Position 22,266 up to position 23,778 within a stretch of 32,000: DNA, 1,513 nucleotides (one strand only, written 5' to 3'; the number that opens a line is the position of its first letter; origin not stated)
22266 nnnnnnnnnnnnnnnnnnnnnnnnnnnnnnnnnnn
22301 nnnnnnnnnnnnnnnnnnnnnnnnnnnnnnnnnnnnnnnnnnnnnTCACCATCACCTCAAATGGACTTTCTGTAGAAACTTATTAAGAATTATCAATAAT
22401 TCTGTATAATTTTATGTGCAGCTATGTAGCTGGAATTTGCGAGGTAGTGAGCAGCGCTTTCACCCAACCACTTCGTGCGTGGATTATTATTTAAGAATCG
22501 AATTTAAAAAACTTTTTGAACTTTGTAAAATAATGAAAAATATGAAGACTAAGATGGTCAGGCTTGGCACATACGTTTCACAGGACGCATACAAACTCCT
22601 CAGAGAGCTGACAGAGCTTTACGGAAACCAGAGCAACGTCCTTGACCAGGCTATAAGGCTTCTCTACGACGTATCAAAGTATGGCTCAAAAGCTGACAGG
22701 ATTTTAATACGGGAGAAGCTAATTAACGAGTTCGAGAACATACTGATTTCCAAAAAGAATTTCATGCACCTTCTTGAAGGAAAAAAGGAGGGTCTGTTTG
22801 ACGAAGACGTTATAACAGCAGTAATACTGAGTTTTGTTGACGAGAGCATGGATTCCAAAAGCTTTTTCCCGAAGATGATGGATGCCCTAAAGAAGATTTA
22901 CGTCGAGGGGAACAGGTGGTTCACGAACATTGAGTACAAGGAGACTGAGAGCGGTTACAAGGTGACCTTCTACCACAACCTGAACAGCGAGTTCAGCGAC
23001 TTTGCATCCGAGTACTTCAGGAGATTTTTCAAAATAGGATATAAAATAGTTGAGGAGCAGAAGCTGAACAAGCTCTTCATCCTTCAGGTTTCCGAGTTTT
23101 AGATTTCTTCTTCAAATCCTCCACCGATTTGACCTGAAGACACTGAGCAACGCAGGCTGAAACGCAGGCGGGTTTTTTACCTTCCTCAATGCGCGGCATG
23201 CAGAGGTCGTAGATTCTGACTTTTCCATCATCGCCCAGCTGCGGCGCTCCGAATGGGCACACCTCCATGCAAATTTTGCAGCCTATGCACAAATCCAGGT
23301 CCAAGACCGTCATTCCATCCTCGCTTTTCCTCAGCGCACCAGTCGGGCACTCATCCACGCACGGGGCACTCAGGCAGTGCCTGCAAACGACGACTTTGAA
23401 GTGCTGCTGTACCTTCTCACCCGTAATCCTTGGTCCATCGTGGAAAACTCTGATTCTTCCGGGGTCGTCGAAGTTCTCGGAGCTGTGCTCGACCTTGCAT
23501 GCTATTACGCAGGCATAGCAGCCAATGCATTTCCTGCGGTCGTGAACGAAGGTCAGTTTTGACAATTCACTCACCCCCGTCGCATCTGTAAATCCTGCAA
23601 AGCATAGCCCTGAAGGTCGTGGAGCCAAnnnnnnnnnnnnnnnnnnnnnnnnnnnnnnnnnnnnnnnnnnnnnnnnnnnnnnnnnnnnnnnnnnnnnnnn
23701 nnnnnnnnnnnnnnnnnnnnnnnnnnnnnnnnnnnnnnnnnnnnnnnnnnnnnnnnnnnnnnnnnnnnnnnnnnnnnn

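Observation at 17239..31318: Candidate archaeal trihydroxybenzene (phloroglucinol-type) ring-reduction, ring-opening and beta-keto-acid-cleavage supercluster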

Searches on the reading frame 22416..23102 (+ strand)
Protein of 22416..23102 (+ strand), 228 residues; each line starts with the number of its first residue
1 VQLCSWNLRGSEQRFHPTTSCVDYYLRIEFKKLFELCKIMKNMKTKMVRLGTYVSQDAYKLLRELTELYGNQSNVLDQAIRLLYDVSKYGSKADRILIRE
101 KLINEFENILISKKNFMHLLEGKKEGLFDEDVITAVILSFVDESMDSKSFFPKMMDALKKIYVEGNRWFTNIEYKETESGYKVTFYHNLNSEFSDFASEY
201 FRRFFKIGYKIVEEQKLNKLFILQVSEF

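Call 4: search_protein_families(library=pfam, proteins=[window:22416-23102:+], max_evalue=0.001)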
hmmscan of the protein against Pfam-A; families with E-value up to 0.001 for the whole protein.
window:22416-23102:+ (228 aa): 0 families

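Call 9: search_protein_families(library=ncbifam, proteins=[window:22416-23102:+], max_evalue=0.00001)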
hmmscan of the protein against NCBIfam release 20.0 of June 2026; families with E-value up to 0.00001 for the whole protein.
window:22416-23102:+ (228 aa): 0 families

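Call 57: search_protein_families(library=pfam, proteins=[window:22539-23102:+], max_evalue=0.01)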
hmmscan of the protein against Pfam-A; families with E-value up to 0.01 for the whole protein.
window:22539-23102:+ (187 aa): 0 families
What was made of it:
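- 22539..23102 (+): Hypothetical 187-aa protein, the only plus-strand gene. A regulator role is an inference only. No Pfam hit (calls 4, 57).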

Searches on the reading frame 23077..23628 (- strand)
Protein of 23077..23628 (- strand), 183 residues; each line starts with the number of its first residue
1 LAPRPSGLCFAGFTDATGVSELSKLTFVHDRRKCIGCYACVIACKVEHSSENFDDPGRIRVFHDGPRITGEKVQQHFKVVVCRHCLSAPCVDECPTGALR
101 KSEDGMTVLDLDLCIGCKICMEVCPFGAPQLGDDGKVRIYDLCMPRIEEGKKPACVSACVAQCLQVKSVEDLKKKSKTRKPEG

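Call 4: search_protein_families(library=pfam, proteins=[window:23077-23628:-], max_evalue=0.001)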
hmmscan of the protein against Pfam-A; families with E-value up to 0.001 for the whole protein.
window:23077-23628:- (183 aa): 13 families
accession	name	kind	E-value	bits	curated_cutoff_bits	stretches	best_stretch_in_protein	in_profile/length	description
PF13247.11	Fer4_11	-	2e-16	60.4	26.2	1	77-167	5-98/100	4Fe-4S dicluster domain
PF00037.32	Fer4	-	1.8e-13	50.1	21.1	2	108-129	2-23/24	4Fe-4S binding domain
PF12838.12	Fer4_7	-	1.2e-11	45.3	27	2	82-128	2-52/52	4Fe-4S dicluster domain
PF12837.12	Fer4_6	-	1.5e-11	44.1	25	2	110-129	5-24/24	4Fe-4S binding domain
PF13187.11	Fer4_9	-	1e-09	38.7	27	1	114-163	2-47/52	4Fe-4S dicluster domain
PF13237.11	Fer4_10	-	4.1e-09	36.7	25.5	2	108-159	3-52/53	4Fe-4S dicluster domain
PF12797.12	Fer4_2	-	4.5e-09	36.1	24.5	2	107-126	3-22/22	4Fe-4S binding domain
PF14697.11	Fer4_21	-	1.2e-08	35.3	35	1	82-126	11-53/59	4Fe-4S dicluster domain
PF12800.12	Fer4_4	-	2e-07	31.2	24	1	112-127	2-17/17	4Fe-4S binding domain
PF12798.12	Fer4_3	-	8.3e-05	23.6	27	0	114-128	1-15/15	4Fe-4S binding domain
PF13183.11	Fer4_8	-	0.0002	22.2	27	0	33-97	4-67/68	4Fe-4S dicluster domain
PF13484.11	Fer4_16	-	0.00025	22.2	30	0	113-126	52-65/66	4Fe-4S double cluster binding domain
PF25160.1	LdpA_Fe-S-bd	-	0.00037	20.6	27.6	1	87-127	6-41/49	LdpA Fe-S cluster-binding domain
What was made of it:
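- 23077..23565 (-): Four-cluster ferredoxin-type beta subunit (AF1202). Fer4_11 (call 4).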

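Call 7: search_protein_families(library=ncbifam, proteins=[window:23077-23628:-], max_evalue=0.00001)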
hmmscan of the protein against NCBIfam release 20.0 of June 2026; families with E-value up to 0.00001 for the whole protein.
window:23077-23628:- (183 aa): 36 families (the best 25 are shown)
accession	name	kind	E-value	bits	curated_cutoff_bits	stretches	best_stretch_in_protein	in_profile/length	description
TIGR02951.1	DMSO_dmsB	equivalog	8.5e-34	116.9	214.1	1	25-175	2-159/161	DMSO/selenate family reductase complex B subunit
NF009408.0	PRK12769.1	equivalog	2.2e-27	95.5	1003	1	28-180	6-158/659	formate-dependent uric acid utilization protein AegA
NF045797.1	DsrO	equivalog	2e-24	86.3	200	1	20-163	39-197/235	sulfate reduction electron transfer complex DsrMKJOP subunit DsrO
NF038355.1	FDH3_beta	equivalog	8e-24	84.6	240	1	24-136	2-108/180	formate dehydrogenase FDH3 subunit beta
NF041715.1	arsenate_red_ArrB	equivalog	1.3e-23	83.8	450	1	24-130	2-105/233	arsenate respiratory reductase iron-sulfur subunit ArrB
TIGR03149.1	cyt_nit_nrfC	equivalog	5.6e-23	81.5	377.6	1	23-173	37-188/225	cytochrome c nitrite reductase Fe-S protein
NF011569.0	PRK14993.1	equivalog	5.7e-22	78.4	416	1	23-172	42-191/244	tetrathionate reductase subunit TtrB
NF009451.0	PRK12809.1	equivalog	6.7e-22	77.5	1154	1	30-175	8-145/639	formate-dependent uric acid utilization protein YgfT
NF045715.1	sulf_resp_HmcB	equivalog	1.1e-20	73.9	420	1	25-179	37-208/307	sulfate respiration complex iron-sulfur protein HmcB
NF008134.0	PRK10882.1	equivalog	5.4e-20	71.7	263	1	24-179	38-218/329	hydrogenase 2 operon protein HybA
TIGR01582.1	FDH-beta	equivalog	1.2e-19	70.6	334.7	1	24-179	21-192/283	formate dehydrogenase subunit beta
TIGR03478.1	DMSO_red_II_bet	subfamily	4.5e-19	68.5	480.7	1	80-171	129-222/321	DMSO reductase family type II enzyme, iron-sulfur subunit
NF045766.1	PhenlGlyoxDHPadI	equivalog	2.8e-18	65.9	700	1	26-172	6-141/443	NADH-dependent phenylglyoxylate dehydrogenase subunit beta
NF007658.0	PRK10330.1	equivalog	7.7e-18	64.6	260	1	28-129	6-104/181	electron transport protein HydN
TIGR01660.1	narH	equivalog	9.6e-15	54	524.05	1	81-162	182-265/492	nitrate reductase subunit beta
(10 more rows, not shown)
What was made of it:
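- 23077..23565 (-): DmsB-like, 117 bits (call 7).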

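Call 17: search_solved_structures(query=window:23077-23628:-, max_evalue=0.00001)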
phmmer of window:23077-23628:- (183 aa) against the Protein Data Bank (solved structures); distinct sequences matched with E-value up to 0.00001: 35.
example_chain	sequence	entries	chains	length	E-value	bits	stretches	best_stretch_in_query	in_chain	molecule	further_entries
2vpw_B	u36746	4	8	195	9.6e-23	84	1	29-173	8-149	NRFC PROTEIN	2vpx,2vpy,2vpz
6cz7_B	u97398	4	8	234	3.7e-22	82.1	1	25-128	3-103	4Fe-4S ferredoxin, iron-sulfur binding domain protein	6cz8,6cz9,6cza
4ydd_B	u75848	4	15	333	8.4e-22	80.9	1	80-173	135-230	DMSO reductase family type II enzyme, iron-sulfur subunit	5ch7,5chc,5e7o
7qv7_B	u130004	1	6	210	3.1e-17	66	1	28-131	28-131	Hydrogen dependent carbon dioxide reductase subunit HycB4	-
9vap_B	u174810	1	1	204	3.7e-17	65.8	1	25-131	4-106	4Fe-4S dicluster domain-containing protein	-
1q16_B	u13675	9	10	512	5.5e-16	62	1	80-162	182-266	Respiratory nitrate reductase 1 beta chain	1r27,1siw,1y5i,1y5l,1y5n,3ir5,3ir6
1y4z_B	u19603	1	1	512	1.6e-15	60.5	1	80-162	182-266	Respiratory nitrate reductase 1 beta chain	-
7qv7_A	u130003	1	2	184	1.8e-15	60.3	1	28-130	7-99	Hydrogen dependent carbon dioxide reductase subunit HycB3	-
2ivf_B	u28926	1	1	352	2.9e-15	59.6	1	80-162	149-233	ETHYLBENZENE DEHYDROGENASE BETA-SUBUNIT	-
3egw_B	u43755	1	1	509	3.3e-15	59.4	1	80-162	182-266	Respiratory nitrate reductase 1 beta chain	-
8c0z_C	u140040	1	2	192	5.6e-15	58.7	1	30-163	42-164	Iron-sulfur cluster-binding protein potential subunit of aldehyde oxidoreductase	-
7z0s_B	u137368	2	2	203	1.3e-13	54.2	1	28-132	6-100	Formate hydrogenlyase subunit 2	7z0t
1kqf_B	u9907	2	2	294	5.1e-13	52.3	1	29-168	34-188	FORMATE DEHYDROGENASE, NITRATE-INDUCIBLE, IRON-SULFUR SUBUNIT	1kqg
9mqx_E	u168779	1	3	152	1.7e-12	50.6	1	28-128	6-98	Fe-S-cluster-containing hydrogenase subunit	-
6x6u_B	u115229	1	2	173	9.4e-12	48.2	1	32-159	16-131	Oxidoreductase, Fe-S subunit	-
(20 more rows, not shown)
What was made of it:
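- On Pyrogallol-phloroglucinol transhydroxylase: The protein here is 162 aa and is DmsB/PsrB-like (calls 7, 17).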
